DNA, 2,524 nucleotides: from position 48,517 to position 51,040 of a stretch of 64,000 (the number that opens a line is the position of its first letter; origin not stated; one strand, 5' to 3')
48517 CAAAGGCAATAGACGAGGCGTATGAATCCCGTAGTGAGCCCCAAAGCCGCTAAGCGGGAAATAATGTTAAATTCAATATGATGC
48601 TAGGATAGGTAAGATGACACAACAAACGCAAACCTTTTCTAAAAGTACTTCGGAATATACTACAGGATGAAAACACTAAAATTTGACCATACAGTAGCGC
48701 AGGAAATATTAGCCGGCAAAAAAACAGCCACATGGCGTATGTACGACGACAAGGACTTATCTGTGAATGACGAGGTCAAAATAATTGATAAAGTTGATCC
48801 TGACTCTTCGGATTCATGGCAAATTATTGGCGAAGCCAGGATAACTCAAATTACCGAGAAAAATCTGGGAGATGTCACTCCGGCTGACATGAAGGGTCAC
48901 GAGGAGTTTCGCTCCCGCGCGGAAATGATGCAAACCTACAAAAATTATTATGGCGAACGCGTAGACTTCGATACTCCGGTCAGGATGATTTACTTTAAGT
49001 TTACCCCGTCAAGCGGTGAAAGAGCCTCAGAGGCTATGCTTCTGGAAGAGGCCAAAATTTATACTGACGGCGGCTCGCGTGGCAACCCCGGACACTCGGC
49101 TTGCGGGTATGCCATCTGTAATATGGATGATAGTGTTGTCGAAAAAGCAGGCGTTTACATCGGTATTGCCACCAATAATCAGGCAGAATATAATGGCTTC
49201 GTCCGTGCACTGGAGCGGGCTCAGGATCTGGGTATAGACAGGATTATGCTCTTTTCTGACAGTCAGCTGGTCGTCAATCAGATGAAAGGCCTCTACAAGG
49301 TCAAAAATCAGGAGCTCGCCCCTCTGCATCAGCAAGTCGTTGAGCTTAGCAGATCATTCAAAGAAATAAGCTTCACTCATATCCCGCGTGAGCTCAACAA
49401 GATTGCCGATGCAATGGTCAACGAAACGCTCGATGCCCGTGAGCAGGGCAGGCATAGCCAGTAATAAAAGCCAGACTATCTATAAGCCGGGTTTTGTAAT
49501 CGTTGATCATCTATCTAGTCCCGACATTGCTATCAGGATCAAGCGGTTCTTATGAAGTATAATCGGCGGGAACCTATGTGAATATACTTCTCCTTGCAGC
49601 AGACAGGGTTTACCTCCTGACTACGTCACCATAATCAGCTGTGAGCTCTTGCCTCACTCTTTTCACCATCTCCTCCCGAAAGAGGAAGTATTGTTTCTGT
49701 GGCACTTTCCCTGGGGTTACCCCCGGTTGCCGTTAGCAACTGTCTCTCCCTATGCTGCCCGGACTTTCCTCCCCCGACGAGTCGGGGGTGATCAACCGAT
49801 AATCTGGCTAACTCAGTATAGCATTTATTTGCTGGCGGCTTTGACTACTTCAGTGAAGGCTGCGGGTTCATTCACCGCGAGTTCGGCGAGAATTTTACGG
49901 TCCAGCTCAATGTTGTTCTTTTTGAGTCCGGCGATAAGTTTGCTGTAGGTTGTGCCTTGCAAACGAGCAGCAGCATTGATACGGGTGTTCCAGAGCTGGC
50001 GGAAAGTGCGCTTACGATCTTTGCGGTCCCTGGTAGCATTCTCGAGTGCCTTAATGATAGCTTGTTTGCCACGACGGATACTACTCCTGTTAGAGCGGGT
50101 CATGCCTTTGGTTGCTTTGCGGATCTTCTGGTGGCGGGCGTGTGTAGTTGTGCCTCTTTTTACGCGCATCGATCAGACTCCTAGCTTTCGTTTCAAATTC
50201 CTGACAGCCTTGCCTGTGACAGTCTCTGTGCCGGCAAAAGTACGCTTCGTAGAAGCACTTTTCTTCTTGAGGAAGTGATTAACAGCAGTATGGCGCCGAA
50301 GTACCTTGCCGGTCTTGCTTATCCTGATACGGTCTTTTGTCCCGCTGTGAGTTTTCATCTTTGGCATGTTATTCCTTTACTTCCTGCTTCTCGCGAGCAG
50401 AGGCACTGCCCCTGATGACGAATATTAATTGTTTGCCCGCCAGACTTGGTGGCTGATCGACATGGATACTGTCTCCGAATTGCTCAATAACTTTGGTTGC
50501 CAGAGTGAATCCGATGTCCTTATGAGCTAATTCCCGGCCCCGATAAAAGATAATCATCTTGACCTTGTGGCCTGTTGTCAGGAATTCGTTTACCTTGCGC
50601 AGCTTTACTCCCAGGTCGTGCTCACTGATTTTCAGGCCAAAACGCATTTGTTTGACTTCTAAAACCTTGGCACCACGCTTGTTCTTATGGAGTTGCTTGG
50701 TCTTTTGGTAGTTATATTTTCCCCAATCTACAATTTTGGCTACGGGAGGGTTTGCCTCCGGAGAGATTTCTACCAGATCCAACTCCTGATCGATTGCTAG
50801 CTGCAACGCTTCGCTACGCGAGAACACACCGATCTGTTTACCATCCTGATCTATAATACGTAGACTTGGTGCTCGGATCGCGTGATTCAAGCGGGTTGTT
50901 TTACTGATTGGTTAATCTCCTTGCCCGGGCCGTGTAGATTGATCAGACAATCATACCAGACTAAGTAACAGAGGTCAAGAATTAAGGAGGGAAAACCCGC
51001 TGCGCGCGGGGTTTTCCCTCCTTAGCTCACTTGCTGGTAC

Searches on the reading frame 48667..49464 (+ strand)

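Call 27: search_protein_families(library=pfam, proteins=[window:48667-49464:+], max_evalue=0.01)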
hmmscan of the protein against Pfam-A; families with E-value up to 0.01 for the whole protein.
window:48667-49464:+ (265 aa): 3 families
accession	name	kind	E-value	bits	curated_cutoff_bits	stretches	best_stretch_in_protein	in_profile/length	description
PF13456.12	RVT_3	-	3.5e-24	85.5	21.6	1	133-253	2-122/123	Reverse transcriptase-like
PF04266.20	ASCH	-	1.4e-10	42.2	21.2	1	4-112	1-101/103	ASCH domain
PF00075.30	RNase_H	-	2.1e-10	41.4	25.8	1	129-239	4-119/141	RNase H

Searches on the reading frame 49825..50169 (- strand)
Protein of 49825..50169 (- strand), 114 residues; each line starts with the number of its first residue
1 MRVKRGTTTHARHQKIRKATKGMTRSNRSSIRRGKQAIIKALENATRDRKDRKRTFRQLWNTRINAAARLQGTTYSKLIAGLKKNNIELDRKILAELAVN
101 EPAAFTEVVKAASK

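Call 27: search_protein_families(library=pfam, proteins=[window:49825-50169:-], max_evalue=0.01)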
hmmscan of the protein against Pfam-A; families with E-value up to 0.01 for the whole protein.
window:49825-50169:- (114 aa): 1 family
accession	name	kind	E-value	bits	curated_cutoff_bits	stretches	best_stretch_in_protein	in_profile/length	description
PF00453.23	Ribosomal_L20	-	2.1e-38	131.2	30.8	1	2-107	1-106/107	Ribosomal protein L20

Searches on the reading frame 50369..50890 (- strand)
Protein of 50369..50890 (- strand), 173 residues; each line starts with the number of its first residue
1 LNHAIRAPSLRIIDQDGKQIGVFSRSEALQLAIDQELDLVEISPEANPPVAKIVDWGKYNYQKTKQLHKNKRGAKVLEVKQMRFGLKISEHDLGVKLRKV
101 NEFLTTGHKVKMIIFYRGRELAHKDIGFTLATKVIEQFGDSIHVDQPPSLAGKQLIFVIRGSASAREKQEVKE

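Call 27: search_protein_families(library=pfam, proteins=[window:50369-50890:-], max_evalue=0.01)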
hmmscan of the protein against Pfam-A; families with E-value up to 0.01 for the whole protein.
window:50369-50890:- (173 aa): 2 families
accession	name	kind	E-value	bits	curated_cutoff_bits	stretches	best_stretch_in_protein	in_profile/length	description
PF05198.21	IF3_N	-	4.3e-27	94.5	26.9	1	1-69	1-69/70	Translation initiation factor IF-3, N-terminal domain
PF00707.27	IF3_C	-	8.6e-25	86.9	34.8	1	78-159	2-83/86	Translation initiation factor IF-3, C-terminal domain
